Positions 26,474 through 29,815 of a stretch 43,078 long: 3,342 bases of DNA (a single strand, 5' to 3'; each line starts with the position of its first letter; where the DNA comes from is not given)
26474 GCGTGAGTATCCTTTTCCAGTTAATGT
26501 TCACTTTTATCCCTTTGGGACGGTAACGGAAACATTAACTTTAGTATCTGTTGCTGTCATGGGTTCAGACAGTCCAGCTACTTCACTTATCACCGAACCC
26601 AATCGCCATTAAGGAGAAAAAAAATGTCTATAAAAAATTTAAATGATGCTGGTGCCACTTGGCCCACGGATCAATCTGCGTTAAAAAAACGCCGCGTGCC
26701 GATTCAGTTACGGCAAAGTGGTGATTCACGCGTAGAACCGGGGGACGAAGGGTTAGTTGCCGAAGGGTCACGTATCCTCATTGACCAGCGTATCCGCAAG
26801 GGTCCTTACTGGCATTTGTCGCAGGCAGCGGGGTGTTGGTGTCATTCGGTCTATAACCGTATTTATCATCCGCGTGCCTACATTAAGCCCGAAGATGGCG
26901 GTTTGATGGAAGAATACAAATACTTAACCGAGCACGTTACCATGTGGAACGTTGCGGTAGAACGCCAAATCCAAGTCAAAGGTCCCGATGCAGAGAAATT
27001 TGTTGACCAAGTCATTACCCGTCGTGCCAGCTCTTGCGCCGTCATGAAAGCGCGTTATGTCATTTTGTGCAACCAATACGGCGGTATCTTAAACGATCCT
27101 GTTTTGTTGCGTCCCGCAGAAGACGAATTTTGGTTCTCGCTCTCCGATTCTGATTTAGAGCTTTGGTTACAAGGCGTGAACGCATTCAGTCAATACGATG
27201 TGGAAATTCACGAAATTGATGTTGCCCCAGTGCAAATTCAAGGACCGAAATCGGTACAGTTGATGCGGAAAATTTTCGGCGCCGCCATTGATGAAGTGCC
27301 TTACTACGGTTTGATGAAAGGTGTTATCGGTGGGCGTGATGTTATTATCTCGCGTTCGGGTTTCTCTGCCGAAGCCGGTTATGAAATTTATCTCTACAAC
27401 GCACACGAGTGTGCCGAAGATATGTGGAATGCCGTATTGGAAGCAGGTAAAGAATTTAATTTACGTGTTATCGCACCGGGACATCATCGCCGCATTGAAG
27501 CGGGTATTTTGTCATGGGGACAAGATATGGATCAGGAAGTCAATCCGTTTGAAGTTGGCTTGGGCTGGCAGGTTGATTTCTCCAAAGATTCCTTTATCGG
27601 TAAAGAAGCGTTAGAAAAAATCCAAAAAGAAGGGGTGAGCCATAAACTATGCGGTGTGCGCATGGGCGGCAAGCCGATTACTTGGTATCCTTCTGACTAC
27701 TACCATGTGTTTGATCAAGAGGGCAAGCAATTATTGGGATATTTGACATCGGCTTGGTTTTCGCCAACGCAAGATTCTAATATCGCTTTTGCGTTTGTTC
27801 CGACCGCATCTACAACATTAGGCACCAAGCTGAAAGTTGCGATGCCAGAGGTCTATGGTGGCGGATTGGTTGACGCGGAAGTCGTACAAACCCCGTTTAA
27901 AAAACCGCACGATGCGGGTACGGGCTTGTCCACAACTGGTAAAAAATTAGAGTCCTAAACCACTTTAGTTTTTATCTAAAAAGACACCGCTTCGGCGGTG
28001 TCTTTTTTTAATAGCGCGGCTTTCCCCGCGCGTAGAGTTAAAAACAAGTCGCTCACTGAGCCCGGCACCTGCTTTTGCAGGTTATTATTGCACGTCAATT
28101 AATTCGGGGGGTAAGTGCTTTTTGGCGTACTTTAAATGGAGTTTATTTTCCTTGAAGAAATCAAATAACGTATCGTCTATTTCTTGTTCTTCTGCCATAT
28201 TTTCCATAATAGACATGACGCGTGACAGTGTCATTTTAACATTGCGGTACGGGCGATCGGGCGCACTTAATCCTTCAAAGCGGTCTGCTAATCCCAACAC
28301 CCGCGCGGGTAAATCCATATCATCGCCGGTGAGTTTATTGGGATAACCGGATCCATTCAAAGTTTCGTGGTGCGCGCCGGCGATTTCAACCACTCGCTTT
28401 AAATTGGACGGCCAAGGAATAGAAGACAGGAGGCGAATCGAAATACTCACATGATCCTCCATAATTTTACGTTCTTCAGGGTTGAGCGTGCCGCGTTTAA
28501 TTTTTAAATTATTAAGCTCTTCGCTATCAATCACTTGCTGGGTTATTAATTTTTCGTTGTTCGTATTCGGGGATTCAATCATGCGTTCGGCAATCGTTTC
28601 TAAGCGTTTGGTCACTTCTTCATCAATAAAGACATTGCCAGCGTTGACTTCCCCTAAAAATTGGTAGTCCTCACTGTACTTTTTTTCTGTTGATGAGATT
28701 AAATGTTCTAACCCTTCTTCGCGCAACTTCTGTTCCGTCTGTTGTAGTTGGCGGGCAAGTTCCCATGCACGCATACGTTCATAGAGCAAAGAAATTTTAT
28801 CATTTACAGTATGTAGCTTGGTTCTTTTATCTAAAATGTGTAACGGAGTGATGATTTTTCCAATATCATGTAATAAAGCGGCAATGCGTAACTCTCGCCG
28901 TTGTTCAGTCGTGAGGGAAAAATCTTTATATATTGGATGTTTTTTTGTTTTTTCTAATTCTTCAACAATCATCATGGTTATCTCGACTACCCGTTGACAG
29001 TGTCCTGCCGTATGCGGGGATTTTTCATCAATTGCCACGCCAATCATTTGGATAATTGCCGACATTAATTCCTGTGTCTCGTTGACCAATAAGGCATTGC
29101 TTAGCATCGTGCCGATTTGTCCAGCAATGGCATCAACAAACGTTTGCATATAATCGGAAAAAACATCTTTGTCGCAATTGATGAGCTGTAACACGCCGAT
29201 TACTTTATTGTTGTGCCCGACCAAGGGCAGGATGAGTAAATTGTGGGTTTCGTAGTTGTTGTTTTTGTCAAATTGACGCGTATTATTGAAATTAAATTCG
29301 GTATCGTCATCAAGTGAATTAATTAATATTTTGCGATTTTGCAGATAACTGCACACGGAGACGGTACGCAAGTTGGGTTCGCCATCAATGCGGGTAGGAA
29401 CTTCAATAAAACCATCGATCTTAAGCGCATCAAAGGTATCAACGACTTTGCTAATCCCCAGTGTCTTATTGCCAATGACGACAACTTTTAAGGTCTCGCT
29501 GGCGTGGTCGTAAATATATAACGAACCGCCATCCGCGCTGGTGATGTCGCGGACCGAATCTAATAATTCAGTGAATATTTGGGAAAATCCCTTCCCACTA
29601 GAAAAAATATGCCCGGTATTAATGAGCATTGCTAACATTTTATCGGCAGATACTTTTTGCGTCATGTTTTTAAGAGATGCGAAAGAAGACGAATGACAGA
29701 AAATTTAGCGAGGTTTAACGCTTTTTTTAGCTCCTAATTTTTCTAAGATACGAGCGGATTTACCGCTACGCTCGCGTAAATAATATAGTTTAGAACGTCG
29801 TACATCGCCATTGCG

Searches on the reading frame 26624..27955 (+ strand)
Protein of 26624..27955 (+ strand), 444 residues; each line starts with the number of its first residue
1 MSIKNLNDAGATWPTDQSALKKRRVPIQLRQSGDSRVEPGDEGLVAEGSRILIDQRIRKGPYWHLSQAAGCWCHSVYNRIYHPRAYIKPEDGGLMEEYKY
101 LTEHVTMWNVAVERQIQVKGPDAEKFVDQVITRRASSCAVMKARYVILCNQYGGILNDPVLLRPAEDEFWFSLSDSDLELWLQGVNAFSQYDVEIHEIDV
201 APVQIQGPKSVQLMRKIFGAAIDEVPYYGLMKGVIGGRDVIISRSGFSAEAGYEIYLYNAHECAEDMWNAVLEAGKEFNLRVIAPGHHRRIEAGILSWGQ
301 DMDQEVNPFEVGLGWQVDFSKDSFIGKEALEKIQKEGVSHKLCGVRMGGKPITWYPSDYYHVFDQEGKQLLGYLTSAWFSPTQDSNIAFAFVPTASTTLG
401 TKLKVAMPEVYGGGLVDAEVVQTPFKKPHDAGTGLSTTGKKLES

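Call 3: search_protein_families(library=pfam, proteins=[window:26624-27955:+], max_evalue=0.1)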
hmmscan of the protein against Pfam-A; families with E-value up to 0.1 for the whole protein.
window:26624-27955:+ (444 aa): 2 families
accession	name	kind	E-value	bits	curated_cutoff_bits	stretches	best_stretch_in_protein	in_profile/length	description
PF01571.26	GCV_T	-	7.8e-41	140.4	25.6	1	83-315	21-254/255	Aminomethyltransferase folate-binding domain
PF08669.17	GCV_T_C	-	4e-11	43.1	25.9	1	341-425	2-78/80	Glycine cleavage T-protein C-terminal barrel domain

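Call 4: search_protein_families(library=ncbifam, proteins=[window:26624-27955:+], max_evalue=0.1)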
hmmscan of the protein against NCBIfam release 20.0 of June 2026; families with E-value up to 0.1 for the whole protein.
window:26624-27955:+ (444 aa): 8 families
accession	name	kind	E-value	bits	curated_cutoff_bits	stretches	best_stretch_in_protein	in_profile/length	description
NF009133.0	PRK12486.1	equivalog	3e-87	292.9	410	1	51-420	6-363/369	dimethylsulfoniopropionate demethylase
NF001567.0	PRK00389.1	subfamily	1.8e-55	188.3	300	1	93-428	33-355/359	glycine cleavage system aminomethyltransferase GcvT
NF053776.1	TmaoDeMthMsil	equivalog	2.4e-51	175.2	1100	1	75-428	402-756/763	trimethylamine N-oxide demethylase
TIGR00528.1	gcvT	equivalog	1.4e-46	159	235.85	1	93-425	31-359/362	glycine cleavage system aminomethyltransferase GcvT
TIGR01372.1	soxA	subfamily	2.5e-40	138.1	1164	1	62-428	614-989/996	sarcosine oxidase subunit alpha family protein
NF010093.0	PRK13579.1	equivalog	2e-37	128.9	459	1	92-427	39-365/371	glycine cleavage system aminomethyltransferase GcvT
NF047885.1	VanMgalDeMLigM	equivalog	1.8e-20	73.3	580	2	115-283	57-236/461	vanillate/3-O-methylgallate O-demethylase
NF047633.1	SyrngDmethDesA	equivalog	2.7e-18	65.7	800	2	115-283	58-235/453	syringate O-demethylase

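Call 25: search_solved_structures(query=window:26624-27955:+, max_evalue=1e-10)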
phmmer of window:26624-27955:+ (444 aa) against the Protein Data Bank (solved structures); distinct sequences matched with E-value up to 1e-10: 20.
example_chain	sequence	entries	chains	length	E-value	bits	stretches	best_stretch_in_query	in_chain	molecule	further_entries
3tfh_A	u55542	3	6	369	5.1e-61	210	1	53-396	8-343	GcvT-like Aminomethyltransferase protein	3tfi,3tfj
1woo_A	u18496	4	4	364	1.4e-50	175.6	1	94-427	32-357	Aminomethyltransferase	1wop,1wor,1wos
1yx2_A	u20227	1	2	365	1.5e-37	132.6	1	96-427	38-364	Aminomethyltransferase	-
9q5a_A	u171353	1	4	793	2.3e-31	112.2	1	95-406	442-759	Trimethylamine N-oxide Demethylase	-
9q59_A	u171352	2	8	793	2.3e-31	112.2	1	95-406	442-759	trimethylamine N-oxide demethylase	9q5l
3a8i_A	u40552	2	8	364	1e-27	100.2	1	92-395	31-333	Aminomethyltransferase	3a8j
1vlo_A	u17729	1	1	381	1.1e-27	100.1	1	92-395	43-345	Aminomethyltransferase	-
3a8k_A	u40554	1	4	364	4.9e-27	98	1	92-395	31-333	Aminomethyltransferase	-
1v5v_A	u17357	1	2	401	1.2e-26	96.7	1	94-426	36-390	aminomethyltransferase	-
1pj5_A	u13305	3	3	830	3.3e-25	91.9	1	104-425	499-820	N,N-dimethylglycine oxidase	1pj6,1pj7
3gsi_A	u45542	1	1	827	4.2e-24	88.3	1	104-425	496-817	N,N-dimethylglycine oxidase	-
3gir_A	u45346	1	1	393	6.5e-23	84.4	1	93-403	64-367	Aminomethyltransferase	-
2gag_A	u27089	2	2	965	1.2e-22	83.5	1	56-428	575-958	heterotetrameric sarcosine oxidase alpha-subunit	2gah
1vrq_A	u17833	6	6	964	1.1e-21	80.3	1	56-420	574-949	Sarcosine oxidase alpha subunit | Subunit alpha of sarcosine oxidase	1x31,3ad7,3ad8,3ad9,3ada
5l46_A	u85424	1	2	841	1.2e-17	67.1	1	96-407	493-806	Dimethylglycine dehydrogenase, mitochondrial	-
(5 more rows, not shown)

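Call 59: find_homologous_proteins(query=window:26624-27955:+, max_evalue=1e-30)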
Query window:26624-27955:+ (444 aa): 6989 proteins with E <= 1e-30 among 8000 candidates; the best 120 are listed.
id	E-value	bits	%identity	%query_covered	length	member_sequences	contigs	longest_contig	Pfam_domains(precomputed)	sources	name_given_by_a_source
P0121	1.2e-276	936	89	100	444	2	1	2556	PF01571.27,PF08669.18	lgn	-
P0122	4.4e-275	931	89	100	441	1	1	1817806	PF01571.27,PF08669.18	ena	-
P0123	1.1e-273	926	89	100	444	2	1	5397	PF01571.27,PF08669.18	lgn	-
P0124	1.9e-273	925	89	100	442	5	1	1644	PF01571.27,PF08669.18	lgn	-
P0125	3.1e-273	924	87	100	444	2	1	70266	PF01571.27,PF08669.18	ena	-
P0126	2.4e-272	921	87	100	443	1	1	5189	PF01571.27,PF08669.18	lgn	-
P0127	9.6e-271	916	87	100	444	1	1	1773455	PF01571.27,PF08669.18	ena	-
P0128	1.1e-270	916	88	100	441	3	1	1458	PF01571.27,PF08669.18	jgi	jgi:aminomethyltransferase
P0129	2.4e-270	915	87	100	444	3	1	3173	PF01571.27,PF08669.18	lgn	-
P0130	7.8e-270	913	86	100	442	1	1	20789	PF01571.27,PF08669.18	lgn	-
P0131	4.2e-268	908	86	100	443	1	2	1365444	PF01571.27,PF08669.18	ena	-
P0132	1.5e-267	906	85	100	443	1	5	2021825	PF01571.27,PF08669.18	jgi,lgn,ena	jgi:aminomethyltransferase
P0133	4.5e-259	878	86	100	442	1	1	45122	PF01571.27,PF08669.18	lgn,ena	-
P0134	1.1e-257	873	83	100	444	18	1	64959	PF01571.27,PF08669.18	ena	-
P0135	1.1e-256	870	83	100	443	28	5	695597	PF01571.27,PF08669.18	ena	-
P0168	9.8e-226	768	78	96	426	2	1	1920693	PF01571.27,PF08669.18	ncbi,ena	-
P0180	3.5e-213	726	74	96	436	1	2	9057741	PF01571.27,PF08669.18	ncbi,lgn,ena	-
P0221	1.6e-203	695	70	97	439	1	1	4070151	PF01571.27,PF08669.18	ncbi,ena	-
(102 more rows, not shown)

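Call 60: find_encoding_contigs(protein=P0180, flank=8000, max_places=2)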
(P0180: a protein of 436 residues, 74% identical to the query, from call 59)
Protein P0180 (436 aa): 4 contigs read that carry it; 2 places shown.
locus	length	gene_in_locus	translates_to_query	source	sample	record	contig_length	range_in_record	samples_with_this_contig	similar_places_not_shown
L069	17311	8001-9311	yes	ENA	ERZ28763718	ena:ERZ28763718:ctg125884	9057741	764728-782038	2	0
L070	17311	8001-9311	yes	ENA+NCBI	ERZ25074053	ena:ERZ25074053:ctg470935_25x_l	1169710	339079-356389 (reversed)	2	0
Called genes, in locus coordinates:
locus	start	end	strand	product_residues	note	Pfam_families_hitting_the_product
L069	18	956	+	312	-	PF13384:HTH_23 (weak), PF12762:DDE_Tnp_IS1595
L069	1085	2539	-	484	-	PF00665:rve, PF22483:Mu-transpos_C_2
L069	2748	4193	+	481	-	PF00665:rve (weak), PF22483:Mu-transpos_C_2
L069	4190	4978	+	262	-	PF01695:IstB_IS21, PF00308:Bac_DnaA, PF01695:IstB_IS21 (weak)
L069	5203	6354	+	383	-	PF01425:Amidase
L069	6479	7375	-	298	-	PF01522:Polysacc_deac_1 (weak)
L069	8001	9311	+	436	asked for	PF01571:GCV_T, PF08669:GCV_T_C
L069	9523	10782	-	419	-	PF05598:DUF772, PF01609:DDE_Tnp_1 (weak)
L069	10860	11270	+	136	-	-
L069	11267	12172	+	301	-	PF13276:HTH_21, PF00665:rve, PF13683:rve_3, PF13333:rve_2 (weak)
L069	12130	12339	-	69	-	-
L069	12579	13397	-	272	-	PF02574:S-methyl_trans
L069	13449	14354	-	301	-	PF13276:HTH_21, PF00665:rve, PF13683:rve_3, PF13333:rve_2 (weak)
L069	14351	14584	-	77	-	-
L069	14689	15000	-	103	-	PF02574:S-methyl_trans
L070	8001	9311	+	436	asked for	PF01571:GCV_T, PF08669:GCV_T_C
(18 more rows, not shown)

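Call 61: find_encoding_contigs(protein=P0168, flank=8000, max_places=2)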
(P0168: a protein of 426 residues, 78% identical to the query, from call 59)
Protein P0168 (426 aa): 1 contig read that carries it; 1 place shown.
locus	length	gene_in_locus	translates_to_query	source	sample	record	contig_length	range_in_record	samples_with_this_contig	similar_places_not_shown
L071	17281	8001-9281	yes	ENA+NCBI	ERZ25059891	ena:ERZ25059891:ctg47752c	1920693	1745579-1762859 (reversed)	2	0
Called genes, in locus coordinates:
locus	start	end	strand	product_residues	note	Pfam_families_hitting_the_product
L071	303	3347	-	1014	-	-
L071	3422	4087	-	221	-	-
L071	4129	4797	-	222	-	-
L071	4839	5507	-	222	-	-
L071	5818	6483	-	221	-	-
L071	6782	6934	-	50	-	-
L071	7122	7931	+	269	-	PF02219:MTHFR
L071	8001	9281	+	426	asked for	PF01571:GCV_T, PF08669:GCV_T_C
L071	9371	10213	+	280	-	-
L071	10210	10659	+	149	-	PF00583:Acetyltransf_1, PF13673:Acetyltransf_10 (weak), PF13508:Acetyltransf_7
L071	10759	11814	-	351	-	PF03969:AFG1_ATPase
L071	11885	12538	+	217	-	PF00406:ADK, PF13207:AAA_17, PF05191:ADK_lid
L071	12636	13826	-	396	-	PF07995:GSDH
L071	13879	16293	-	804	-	PF01266:DAO, PF13738:Pyr_redox_3 (faint), PF16350:FAO_M, PF01571:GCV_T, PF08669:GCV_T_C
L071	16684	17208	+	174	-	PF00719:Pyrophosphatase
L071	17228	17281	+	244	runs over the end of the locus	PF00132:Hexapep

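Call 62: find_encoding_contigs(protein=P0221, flank=8000, max_places=2)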
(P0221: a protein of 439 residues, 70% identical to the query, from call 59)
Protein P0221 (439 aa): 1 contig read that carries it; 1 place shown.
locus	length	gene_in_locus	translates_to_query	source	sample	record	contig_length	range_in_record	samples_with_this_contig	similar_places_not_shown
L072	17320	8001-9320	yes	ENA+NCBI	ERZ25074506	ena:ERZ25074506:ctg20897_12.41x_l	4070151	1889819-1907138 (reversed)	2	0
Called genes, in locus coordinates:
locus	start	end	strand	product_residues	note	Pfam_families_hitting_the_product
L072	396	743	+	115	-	PF11972:HTH_13 (weak)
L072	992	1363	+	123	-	-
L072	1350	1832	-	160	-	-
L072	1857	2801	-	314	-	PF00294:PfkB, PF08543:Phos_pyr_kin (faint)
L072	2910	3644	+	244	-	PF09929:DUF2161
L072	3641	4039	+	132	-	PF04828:GFA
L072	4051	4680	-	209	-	PF03848:TehB, PF05724:TPMT, PF13489:Methyltransf_23, PF05175:MTS, PF08241:Methyltransf_11, PF08242:Methyltransf_12, PF13649:Methyltransf_25, PF13847:Methyltransf_31, +1 more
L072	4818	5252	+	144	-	PF02082:Rrf2, PF13545:HTH_Crp_2 (weak)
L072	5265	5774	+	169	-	PF00857:Isochorismatase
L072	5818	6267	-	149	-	PF07681:DoxX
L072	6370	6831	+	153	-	PF12802:MarR_2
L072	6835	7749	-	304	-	PF01118:Semialdhyde_dh (weak), PF22698:Semialdhyde_dhC_1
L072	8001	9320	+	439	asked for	PF01571:GCV_T, PF08669:GCV_T_C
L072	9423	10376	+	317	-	PF05721:PhyH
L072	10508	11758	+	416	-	PF01266:DAO, PF13450:NAD_binding_8 (weak)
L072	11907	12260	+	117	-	PF04267:SoxD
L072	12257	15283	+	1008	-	PF13510:Fer2_4, PF00890:FAD_binding_2 (weak), PF03486:HI0933_like (weak), PF07992:Pyr_redox_2 (weak), PF12831:FAD_oxidored, PF17806:SO_alpha_A3, PF01571:GCV_T, PF08669:GCV_T_C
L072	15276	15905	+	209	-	PF04268:SoxG, PF01571:GCV_T (weak)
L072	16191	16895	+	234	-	PF13417:GST_N_3 (weak), PF10568:Tom37, PF13409:GST_N_2 (weak), PF17172:GST_N_4, PF17171:GST_C_6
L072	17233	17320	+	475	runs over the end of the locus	PF02881:SRP54_N, PF00448:SRP54, PF01656:CbiA (weak), PF02978:SRP_SPB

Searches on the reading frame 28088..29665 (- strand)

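Call 3: search_protein_families(library=pfam, proteins=[window:28088-29665:-], max_evalue=0.1)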
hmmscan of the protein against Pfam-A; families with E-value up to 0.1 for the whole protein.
window:28088-29665:- (526 aa): 10 families
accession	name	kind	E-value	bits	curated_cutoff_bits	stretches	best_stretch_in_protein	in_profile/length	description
PF13487.12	HD_5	-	3.6e-35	121.7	27.2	2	382-500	58-170/170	HD domain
PF01966.28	HD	-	2.3e-15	57.3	22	2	220-286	2-49/116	HD domain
PF01590.32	GAF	-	1e-10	42.7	22.4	1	29-186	4-131/133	GAF domain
PF13185.12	GAF_2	-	4.9e-09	36.9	28.6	1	28-188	5-135/136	GAF domain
PF13492.12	GAF_3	-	3.5e-06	27.9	27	1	129-190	69-129/129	GAF domain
PF14942.11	Muted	-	0.0018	18.9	26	1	254-362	30-139/146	Organelle biogenesis, Muted-like protein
PF22482.2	AsnC_trans_reg_3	-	0.0064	17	24.4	0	160-214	7-58/95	PF0864 C-terminal dimeric alpha+beta barrel domain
PF18019.7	Cas3_HD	-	0.024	15.1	23.1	0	222-272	18-70/207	Cas3, HD domain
PF21447.3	Ppx-GppA_III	-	0.031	14.6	27.3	0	222-272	19-63/177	Ppx/GppA phosphatase, domain III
PF00875.24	DNA_photolyase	-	0.092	13.1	26.6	0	269-362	24-109/164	DNA photolyase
